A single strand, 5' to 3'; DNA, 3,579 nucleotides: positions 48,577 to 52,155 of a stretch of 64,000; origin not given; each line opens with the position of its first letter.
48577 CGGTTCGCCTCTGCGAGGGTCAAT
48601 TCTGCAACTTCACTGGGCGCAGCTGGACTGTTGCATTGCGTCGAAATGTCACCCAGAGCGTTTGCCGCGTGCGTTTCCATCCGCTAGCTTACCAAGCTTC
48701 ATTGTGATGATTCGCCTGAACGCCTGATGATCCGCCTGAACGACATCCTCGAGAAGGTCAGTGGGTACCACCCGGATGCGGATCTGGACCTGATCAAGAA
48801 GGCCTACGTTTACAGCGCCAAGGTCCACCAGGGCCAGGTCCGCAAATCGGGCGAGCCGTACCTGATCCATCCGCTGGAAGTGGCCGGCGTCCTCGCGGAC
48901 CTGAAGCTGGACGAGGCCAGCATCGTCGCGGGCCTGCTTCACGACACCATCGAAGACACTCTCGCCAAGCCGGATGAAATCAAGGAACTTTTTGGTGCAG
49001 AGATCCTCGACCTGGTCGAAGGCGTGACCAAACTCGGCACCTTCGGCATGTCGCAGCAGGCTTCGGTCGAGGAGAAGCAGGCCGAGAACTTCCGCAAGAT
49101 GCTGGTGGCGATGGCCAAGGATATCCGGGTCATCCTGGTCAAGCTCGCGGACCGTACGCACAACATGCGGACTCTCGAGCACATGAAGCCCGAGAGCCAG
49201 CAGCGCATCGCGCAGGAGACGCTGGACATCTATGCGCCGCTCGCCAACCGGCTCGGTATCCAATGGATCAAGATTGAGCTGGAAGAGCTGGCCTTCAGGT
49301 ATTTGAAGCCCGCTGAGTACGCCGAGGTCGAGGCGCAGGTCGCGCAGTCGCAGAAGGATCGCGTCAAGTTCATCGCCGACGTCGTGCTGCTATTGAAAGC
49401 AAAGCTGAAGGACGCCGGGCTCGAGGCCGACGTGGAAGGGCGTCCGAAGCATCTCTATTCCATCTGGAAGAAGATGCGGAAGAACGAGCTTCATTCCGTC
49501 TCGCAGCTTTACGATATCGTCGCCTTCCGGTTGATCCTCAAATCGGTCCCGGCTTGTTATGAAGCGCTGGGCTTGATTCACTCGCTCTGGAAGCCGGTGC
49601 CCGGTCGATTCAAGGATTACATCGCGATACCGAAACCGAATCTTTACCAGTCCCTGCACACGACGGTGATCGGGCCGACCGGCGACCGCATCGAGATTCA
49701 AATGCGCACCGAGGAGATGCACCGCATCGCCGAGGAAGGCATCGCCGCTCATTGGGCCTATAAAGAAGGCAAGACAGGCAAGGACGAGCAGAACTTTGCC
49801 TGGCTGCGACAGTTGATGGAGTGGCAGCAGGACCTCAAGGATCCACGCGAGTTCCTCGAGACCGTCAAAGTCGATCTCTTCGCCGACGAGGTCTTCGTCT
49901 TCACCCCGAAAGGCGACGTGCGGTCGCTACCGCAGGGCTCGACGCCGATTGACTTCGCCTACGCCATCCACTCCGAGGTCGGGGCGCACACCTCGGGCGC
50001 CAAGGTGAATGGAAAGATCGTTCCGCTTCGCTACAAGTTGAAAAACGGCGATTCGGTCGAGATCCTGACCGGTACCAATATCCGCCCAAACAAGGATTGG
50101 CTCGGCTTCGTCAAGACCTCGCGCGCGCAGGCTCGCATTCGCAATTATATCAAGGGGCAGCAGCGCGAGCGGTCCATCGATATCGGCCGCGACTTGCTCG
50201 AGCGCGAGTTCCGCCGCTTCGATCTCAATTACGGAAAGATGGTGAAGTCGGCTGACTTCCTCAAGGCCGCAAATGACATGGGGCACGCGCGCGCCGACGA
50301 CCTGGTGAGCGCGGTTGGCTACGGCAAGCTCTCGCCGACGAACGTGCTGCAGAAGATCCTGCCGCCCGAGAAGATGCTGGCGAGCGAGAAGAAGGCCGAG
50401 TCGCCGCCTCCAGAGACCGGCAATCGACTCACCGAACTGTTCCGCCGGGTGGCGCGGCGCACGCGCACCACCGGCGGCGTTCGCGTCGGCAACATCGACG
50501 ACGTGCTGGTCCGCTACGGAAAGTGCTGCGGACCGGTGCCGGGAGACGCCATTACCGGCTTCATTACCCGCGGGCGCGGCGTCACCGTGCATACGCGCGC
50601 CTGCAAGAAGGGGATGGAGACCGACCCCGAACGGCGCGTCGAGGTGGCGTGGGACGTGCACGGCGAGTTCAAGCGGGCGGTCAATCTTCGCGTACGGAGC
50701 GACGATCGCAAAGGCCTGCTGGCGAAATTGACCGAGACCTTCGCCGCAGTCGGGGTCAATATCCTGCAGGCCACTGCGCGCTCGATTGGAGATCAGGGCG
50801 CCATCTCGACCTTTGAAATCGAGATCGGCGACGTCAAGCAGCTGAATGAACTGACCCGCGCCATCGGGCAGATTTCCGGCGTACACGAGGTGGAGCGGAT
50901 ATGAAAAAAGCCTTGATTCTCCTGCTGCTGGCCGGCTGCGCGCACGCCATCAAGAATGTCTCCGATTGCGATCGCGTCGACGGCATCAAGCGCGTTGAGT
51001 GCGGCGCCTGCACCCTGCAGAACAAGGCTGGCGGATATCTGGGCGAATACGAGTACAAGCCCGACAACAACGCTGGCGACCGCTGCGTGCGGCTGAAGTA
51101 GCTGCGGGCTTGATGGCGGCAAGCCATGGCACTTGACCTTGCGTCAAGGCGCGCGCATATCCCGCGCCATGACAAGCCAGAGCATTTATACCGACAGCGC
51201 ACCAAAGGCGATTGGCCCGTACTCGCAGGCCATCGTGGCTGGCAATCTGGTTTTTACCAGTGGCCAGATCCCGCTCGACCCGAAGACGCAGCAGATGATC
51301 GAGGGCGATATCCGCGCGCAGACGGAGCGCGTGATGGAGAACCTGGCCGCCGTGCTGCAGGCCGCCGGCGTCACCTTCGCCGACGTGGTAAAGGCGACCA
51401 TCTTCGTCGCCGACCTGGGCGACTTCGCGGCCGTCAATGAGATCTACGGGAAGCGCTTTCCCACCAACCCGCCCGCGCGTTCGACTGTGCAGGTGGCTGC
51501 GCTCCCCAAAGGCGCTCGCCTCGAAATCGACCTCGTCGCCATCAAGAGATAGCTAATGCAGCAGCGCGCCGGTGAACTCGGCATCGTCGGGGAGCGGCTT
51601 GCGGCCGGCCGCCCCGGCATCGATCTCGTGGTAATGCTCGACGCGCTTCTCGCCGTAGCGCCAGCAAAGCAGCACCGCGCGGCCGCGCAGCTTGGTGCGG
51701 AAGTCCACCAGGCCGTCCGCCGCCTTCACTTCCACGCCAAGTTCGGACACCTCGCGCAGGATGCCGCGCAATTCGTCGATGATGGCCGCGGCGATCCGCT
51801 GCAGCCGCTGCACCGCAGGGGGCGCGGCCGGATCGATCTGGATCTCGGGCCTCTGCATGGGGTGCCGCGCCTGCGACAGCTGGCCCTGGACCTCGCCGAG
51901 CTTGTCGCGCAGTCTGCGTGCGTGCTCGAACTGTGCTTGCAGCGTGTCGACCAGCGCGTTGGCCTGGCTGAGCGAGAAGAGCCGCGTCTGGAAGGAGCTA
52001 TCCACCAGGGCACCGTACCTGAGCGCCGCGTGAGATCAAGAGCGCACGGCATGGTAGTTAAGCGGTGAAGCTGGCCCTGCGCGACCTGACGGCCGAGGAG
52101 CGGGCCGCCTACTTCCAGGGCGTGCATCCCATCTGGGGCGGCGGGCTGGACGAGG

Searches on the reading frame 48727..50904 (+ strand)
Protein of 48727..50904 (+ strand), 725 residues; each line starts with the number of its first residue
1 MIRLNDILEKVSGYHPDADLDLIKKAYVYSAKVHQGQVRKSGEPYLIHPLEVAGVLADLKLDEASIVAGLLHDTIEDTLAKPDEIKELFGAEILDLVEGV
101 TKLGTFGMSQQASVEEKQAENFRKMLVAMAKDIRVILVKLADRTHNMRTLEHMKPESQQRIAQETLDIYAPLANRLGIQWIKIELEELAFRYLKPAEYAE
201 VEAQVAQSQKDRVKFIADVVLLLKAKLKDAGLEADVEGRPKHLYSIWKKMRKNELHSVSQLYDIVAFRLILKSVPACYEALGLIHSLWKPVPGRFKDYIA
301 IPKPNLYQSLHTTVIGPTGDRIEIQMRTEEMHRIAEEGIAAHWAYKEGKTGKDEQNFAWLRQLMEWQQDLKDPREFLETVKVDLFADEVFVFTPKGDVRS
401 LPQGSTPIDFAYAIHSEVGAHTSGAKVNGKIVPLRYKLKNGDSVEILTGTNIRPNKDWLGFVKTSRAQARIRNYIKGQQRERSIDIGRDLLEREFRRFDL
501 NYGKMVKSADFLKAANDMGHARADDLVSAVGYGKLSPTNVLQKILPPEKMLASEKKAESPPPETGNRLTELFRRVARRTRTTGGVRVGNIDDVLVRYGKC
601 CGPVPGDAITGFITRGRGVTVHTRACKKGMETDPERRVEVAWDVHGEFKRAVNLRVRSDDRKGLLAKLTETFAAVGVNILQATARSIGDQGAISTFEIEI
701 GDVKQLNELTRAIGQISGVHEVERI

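Call 68: search_protein_families(library=pfam, proteins=[window:48727-50904:+], max_evalue=0.00001)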
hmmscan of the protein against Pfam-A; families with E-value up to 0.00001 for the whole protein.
window:48727-50904:+ (725 aa): 7 families
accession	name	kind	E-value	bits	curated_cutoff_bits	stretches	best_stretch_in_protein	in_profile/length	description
PF13328.12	HD_4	-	9.5e-56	188.3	27.2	1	26-178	1-155/156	HD domain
PF04607.23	RelA_SpoT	-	8.6e-42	142.4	27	1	238-349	1-112/113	Region found in RelA / SpoT proteins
PF02824.27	TGS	-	6e-24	84.3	22.2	1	389-448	1-60/60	TGS domain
PF19296.4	RelA_AH_RIS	-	3.3e-15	57.1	23.8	1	462-622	4-168/185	RelA/SpoT, AH and RIS domains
PF13291.12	ACT_4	-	3.8e-13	50.4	27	1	652-724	7-80/80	ACT domain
PF01966.28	HD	-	2.3e-10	41.2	22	1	45-147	1-116/116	HD domain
PF01842.31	ACT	-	3.1e-10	40.1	27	1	653-716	2-64/66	ACT domain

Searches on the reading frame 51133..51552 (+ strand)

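Call 68: search_protein_families(library=pfam, proteins=[window:51133-51552:+], max_evalue=0.00001)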
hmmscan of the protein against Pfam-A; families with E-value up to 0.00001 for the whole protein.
window:51133-51552:+ (139 aa): 1 family
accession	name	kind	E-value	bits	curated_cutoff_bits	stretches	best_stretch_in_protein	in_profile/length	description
PF01042.26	Ribonuc_L-PSP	-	1e-43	148.6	27.3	1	21-137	2-120/121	Endoribonuclease L-PSP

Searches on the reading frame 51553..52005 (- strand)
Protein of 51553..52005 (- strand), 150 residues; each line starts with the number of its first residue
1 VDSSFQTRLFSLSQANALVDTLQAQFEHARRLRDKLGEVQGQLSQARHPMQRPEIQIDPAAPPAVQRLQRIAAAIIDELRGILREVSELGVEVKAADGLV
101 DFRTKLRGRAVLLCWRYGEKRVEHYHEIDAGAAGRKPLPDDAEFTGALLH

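Call 68: search_protein_families(library=pfam, proteins=[window:51553-52005:-], max_evalue=0.00001)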
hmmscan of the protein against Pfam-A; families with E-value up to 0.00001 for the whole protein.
window:51553-52005:- (150 aa): 1 family
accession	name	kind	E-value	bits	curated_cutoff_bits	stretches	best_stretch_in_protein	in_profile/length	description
PF09969.14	DUF2203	-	3e-31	109.1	24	1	8-138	1-122/122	Uncharacterized conserved protein (DUF2203)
